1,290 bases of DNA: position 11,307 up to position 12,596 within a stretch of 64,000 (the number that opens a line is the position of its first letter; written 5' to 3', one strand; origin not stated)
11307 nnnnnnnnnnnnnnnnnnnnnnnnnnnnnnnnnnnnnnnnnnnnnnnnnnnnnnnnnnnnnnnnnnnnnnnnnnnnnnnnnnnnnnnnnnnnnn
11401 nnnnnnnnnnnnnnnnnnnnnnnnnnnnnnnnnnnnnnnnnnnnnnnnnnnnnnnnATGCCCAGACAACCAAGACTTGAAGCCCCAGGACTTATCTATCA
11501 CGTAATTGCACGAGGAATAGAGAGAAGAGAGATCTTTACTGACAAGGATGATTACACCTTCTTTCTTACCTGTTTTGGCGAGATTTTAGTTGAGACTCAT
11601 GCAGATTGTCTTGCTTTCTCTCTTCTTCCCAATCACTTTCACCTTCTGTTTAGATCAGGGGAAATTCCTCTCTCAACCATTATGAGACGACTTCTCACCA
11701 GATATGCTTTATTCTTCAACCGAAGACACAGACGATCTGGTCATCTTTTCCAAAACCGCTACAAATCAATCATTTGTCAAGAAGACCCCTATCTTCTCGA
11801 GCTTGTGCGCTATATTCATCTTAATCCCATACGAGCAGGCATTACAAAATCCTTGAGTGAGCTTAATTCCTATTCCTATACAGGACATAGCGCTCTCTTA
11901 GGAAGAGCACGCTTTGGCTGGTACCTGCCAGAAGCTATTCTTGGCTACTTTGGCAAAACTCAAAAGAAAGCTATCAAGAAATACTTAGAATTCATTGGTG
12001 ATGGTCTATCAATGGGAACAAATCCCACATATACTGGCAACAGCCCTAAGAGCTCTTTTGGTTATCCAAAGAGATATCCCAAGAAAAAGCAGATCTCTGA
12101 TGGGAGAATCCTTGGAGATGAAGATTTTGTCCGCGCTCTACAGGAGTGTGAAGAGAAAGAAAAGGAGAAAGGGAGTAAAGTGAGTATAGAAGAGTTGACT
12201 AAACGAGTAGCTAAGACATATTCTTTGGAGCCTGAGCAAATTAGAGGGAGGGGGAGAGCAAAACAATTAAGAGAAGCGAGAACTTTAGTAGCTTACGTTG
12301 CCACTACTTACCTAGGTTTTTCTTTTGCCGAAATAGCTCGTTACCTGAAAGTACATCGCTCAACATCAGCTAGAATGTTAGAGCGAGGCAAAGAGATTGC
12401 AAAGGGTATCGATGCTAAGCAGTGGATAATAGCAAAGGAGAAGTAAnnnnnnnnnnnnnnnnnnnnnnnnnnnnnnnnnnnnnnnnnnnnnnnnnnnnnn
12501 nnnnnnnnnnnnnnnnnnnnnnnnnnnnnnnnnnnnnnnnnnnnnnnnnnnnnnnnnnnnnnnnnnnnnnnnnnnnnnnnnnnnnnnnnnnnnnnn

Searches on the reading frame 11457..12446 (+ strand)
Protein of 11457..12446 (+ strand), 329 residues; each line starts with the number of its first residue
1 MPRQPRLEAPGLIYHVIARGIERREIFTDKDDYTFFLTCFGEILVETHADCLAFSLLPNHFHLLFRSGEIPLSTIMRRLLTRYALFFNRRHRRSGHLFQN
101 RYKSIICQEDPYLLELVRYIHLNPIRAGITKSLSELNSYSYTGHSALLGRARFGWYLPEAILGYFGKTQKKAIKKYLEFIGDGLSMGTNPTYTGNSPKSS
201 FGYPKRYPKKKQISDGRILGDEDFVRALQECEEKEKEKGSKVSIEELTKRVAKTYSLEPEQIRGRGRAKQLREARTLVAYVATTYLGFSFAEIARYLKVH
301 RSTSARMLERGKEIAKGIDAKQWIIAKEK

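Call 37: search_protein_families(library=pfam, proteins=[window:11457-12446:+], max_evalue=0.0001)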
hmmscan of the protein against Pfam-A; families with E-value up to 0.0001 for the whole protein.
window:11457-12446:+ (329 aa): 2 families
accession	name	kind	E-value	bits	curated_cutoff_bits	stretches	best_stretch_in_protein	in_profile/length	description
PF01797.21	Y1_Tnp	-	1.2e-13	51.7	23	1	12-121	5-119/121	Transposase IS200 like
PF08299.17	Bac_DnaA_C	-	4e-09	36.8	31.5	1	244-303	1-61/69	Bacterial dnaA protein helix-turn-helix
